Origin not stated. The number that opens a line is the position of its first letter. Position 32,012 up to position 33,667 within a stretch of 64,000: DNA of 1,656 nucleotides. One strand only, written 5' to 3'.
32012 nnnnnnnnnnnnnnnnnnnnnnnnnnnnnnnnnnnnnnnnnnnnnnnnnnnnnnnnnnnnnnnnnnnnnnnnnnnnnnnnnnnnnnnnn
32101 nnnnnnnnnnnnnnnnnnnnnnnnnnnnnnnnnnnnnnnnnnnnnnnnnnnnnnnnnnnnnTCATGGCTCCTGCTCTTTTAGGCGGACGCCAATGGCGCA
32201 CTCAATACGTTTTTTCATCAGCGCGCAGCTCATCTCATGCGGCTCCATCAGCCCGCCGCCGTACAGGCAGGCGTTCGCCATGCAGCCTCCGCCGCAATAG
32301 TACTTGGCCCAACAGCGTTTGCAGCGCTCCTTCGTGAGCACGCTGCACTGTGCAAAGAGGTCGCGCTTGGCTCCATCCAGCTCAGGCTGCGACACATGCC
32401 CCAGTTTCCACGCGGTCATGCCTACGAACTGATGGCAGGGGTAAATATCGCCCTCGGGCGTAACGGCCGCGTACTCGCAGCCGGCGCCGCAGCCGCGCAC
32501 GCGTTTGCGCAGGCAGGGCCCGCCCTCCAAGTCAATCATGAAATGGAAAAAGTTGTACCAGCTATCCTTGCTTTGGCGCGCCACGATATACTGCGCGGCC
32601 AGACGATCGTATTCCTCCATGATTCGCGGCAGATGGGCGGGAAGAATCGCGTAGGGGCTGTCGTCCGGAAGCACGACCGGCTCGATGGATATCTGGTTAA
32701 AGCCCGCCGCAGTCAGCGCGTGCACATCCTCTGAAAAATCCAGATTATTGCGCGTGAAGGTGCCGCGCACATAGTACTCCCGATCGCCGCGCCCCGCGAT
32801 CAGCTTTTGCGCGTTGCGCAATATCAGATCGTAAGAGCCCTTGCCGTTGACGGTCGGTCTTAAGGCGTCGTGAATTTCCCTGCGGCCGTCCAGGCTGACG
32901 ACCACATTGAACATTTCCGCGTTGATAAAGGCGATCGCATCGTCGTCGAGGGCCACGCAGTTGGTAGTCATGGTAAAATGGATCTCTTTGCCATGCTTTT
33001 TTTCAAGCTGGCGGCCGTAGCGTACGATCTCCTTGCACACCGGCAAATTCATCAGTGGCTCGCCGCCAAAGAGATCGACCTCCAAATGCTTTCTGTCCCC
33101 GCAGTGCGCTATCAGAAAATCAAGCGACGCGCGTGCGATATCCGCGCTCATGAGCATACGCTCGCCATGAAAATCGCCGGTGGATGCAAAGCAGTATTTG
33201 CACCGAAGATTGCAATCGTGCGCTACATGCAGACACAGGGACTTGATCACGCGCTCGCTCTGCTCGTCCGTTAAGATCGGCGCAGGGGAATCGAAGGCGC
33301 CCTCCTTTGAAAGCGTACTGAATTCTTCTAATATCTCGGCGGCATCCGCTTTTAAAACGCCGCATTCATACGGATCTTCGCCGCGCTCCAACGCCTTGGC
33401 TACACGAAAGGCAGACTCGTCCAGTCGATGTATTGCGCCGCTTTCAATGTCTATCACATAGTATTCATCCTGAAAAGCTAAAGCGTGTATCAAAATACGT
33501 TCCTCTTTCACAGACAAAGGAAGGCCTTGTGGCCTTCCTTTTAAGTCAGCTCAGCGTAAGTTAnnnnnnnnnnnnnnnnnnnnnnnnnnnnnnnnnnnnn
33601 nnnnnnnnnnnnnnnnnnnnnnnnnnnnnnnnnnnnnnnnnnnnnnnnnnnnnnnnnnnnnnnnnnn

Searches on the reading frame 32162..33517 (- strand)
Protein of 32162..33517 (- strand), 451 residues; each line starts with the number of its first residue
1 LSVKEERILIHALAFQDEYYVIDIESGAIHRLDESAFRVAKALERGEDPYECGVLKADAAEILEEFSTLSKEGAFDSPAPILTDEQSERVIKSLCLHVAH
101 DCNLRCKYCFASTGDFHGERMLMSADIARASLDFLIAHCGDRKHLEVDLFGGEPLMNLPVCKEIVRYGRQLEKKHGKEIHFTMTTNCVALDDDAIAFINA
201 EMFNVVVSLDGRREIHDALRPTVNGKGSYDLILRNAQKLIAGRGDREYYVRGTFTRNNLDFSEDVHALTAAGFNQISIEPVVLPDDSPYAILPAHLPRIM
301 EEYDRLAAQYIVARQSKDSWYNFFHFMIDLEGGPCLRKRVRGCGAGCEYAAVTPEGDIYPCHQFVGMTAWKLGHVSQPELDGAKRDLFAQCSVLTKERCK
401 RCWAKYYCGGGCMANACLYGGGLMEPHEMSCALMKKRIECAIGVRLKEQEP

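Call 6: search_protein_families(library=ncbifam, proteins=[window:32162-33517:-], max_evalue=0.01)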
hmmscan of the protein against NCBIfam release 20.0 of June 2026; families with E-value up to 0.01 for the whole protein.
window:32162-33517:- (451 aa): 66 families (the best 25 are shown)
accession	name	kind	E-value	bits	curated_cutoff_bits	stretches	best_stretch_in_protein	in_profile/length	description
TIGR03974.1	rSAM_six_Cys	equivalog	1.5e-172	574.5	425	1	10-445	1-449/451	thioether cross-link-forming SCIFF peptide maturase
NF040492.1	not_ScfB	exception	7.8e-141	470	855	1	9-445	3-448/450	ScfB-related radical SAM/SPASM orphan maturase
TIGR04064.1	rSAM_nif11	equivalog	3.5e-87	293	518.7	1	11-442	5-430/459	nif11-like peptide radical SAM maturase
NF047865.1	rSAM_PapB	equivalog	2.1e-79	267.1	340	1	91-421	2-325/330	PapB family radical SAM/SPASM ranthipeptide maturase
TIGR03906.1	quino_hemo_SAM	equivalog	7.6e-72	242.4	453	1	11-443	4-445/467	quinohemoprotein amine dehydrogenase maturation protein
TIGR04068.1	rSAM_ocin_clost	equivalog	5.8e-51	173.8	500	2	9-239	1-232/462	Cys-rich peptide radical SAM maturase CcpM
TIGR03942.1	sulfatase_rSAM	equivalog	1.6e-34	119.5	349.45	1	98-418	7-330/363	anaerobic sulfatase maturase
TIGR03978.1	rSAM_paired_1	equivalog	3.6e-32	111.7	370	1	97-280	88-269/466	His-Xaa-Ser system radical SAM maturase HxsB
TIGR04280.1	geopep_mat_rSAM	hypoth_equivalog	1.6e-29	103.2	400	1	85-240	77-231/428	geopeptide radical SAM maturase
NF038170.1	lachnocin_rSAM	equivalog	1.5e-28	99.8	550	1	66-242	47-226/440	lachnocin radical SAM maturase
NF038107.1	rSAM_NF038107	equivalog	2.4e-28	99.1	600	2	97-260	90-254/444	Cys-every-fifth radical SAM/SPASM peptide maturase CefB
TIGR04115.1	rSAM_Cxxx_rpt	equivalog_domain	5.7e-28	98.4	350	1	92-373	2-286/359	radical SAM peptide maturase, CXXX-repeat target family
NF035951.1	rSAM_RumMC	equivalog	1.2e-27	96.7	720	1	18-246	25-266/510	RumMC family radical SAM sactipeptide maturase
NF041298.1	rSAM_mat_DynA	equivalog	1.6e-27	96.4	450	1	99-438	8-346/356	dynobactin maturation radical SAM/SPASM protein DynA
TIGR04148.1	GG_samocin_CFB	equivalog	7.7e-26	91.2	300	1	90-239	15-170/411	radical SAM peptide maturase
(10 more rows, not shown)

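Call 7: search_protein_families(library=pfam, proteins=[window:32162-33517:-], max_evalue=0.01)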
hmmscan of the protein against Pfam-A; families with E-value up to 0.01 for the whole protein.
window:32162-33517:- (451 aa): 3 families
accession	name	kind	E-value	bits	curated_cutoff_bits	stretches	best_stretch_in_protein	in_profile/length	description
PF04055.27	Radical_SAM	-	7.1e-13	49.5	29.5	1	100-240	5-137/166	Radical SAM superfamily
PF13353.11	Fer4_12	-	3.9e-11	43.8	22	1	95-228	8-131/137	4Fe-4S single cluster domain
PF13186.11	SPASM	-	0.00014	22.5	21.5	1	343-403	1-67/67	Iron-sulfur cluster-binding domain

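Call 13: find_related_loci(query=window:32162-33493:-, collection=genome_contigs, flank=4000)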
Query window:32162-33493:- (443 aa) in genome_contigs; peptide patterns used: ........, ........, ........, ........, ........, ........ (x = any residue, [..] = any of these).
473 stretches matched a pattern; 440 encode a relative of the query (tblastn E <= 1e-3); the best 80 are kept; 80 distinct loci.
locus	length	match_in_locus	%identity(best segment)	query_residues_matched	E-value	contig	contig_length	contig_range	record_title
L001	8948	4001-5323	67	1-441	0e+0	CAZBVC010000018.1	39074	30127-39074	MAG TPA_asm: uncultured Oscillospiraceae bacterium isolate SRP192927_co1_899 genome assembly, contig: NODE_1570_length_3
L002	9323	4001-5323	66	1-441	0e+0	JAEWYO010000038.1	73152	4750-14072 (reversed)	MAG: Bacillota bacterium isolate OH_SFB_175 k127_344371, whole genome shotgun sequence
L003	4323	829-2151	64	1-441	0e+0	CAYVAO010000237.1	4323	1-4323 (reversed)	MAG TPA_asm: uncultured Christensenella sp. isolate SRP167436_co1_26 genome assembly, contig: NODE_33931_length_4323_cov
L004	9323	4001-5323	65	1-441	0e+0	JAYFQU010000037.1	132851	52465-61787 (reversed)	MAG: Christensenella sp. isolate CA_33 c_CA_000000018684, whole genome shotgun sequence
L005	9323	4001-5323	65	1-441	0e+0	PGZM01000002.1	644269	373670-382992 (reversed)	MAG: Firmicutes bacterium HGW-Firmicutes-9 08E140C01_z5_2013_Ig3399_v2_scaffold_4, whole genome shotgun sequence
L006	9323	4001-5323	65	1-441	0e+0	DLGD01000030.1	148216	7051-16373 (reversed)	MAG TPA_asm: Christensenella sp. UBA7703 UBA7703_contig_934, whole genome shotgun sequence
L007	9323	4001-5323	65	1-441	0e+0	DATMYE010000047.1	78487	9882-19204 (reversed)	MAG TPA_asm: Clostridia bacterium isolate SMAG_U13138 k141_131974, whole genome shotgun sequence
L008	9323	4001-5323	64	1-441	0e+0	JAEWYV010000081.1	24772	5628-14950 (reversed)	MAG: Bacillota bacterium isolate OH_SFB_182 k127_1356160, whole genome shotgun sequence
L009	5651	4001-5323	63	1-441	0e+0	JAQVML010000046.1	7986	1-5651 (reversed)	MAG: Eubacteriales bacterium isolate STF1_132 NODE_31531_length_7986_cov_3.691946_Sandtown_F1, whole genome shotgun sequ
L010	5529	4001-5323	64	1-441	0e+0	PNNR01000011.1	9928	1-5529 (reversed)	MAG: Clostridiales bacterium isolate SW.3.23 SW_1004647_9928, whole genome shotgun sequence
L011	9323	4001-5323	65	1-441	0e+0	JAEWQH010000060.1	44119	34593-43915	MAG: Bacillota bacterium isolate OH_SBrB_17 k127_634744, whole genome shotgun sequence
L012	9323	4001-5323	64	1-441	0e+0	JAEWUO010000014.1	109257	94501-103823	MAG: Bacillota bacterium isolate OH_SDB_26 k127_1044441, whole genome shotgun sequence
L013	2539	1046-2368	64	1-441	0e+0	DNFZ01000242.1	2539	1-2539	MAG TPA_asm: Clostridiales bacterium isolate UBA8911 contig_314696, whole genome shotgun sequence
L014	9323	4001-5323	64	1-441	0e+0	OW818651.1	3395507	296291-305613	metagenome genome assembly, chromosome: 1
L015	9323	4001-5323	63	1-441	0e+0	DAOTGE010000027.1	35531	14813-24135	MAG TPA_asm: Eubacteriales bacterium isolate AMR_MDS_3085 NODE_1320_length_35531_cov_9.584451, whole genome shotgun sequ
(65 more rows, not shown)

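Call 17: search_solved_structures(query=window:32165-33493:-, show_alignments=1)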
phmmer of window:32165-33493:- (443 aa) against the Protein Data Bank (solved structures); distinct sequences matched with E-value up to 0.001: 5.
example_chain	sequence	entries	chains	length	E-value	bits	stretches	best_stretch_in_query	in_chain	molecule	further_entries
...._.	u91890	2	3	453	7.1e-138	463.5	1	1-440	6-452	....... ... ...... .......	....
4k37_A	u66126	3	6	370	4e-13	52.3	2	90-229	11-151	Anaerobic sulfatase-maturating enzyme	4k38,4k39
4k36_A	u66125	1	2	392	5e-13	52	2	90-229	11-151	Anaerobic sulfatase-maturating enzyme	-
8vpo_A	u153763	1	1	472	1.2e-06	31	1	81-430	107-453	Radical SAM core domain-containing protein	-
9gm3_A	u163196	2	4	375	3.4e-06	29.5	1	86-224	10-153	ChlB radical SAM domain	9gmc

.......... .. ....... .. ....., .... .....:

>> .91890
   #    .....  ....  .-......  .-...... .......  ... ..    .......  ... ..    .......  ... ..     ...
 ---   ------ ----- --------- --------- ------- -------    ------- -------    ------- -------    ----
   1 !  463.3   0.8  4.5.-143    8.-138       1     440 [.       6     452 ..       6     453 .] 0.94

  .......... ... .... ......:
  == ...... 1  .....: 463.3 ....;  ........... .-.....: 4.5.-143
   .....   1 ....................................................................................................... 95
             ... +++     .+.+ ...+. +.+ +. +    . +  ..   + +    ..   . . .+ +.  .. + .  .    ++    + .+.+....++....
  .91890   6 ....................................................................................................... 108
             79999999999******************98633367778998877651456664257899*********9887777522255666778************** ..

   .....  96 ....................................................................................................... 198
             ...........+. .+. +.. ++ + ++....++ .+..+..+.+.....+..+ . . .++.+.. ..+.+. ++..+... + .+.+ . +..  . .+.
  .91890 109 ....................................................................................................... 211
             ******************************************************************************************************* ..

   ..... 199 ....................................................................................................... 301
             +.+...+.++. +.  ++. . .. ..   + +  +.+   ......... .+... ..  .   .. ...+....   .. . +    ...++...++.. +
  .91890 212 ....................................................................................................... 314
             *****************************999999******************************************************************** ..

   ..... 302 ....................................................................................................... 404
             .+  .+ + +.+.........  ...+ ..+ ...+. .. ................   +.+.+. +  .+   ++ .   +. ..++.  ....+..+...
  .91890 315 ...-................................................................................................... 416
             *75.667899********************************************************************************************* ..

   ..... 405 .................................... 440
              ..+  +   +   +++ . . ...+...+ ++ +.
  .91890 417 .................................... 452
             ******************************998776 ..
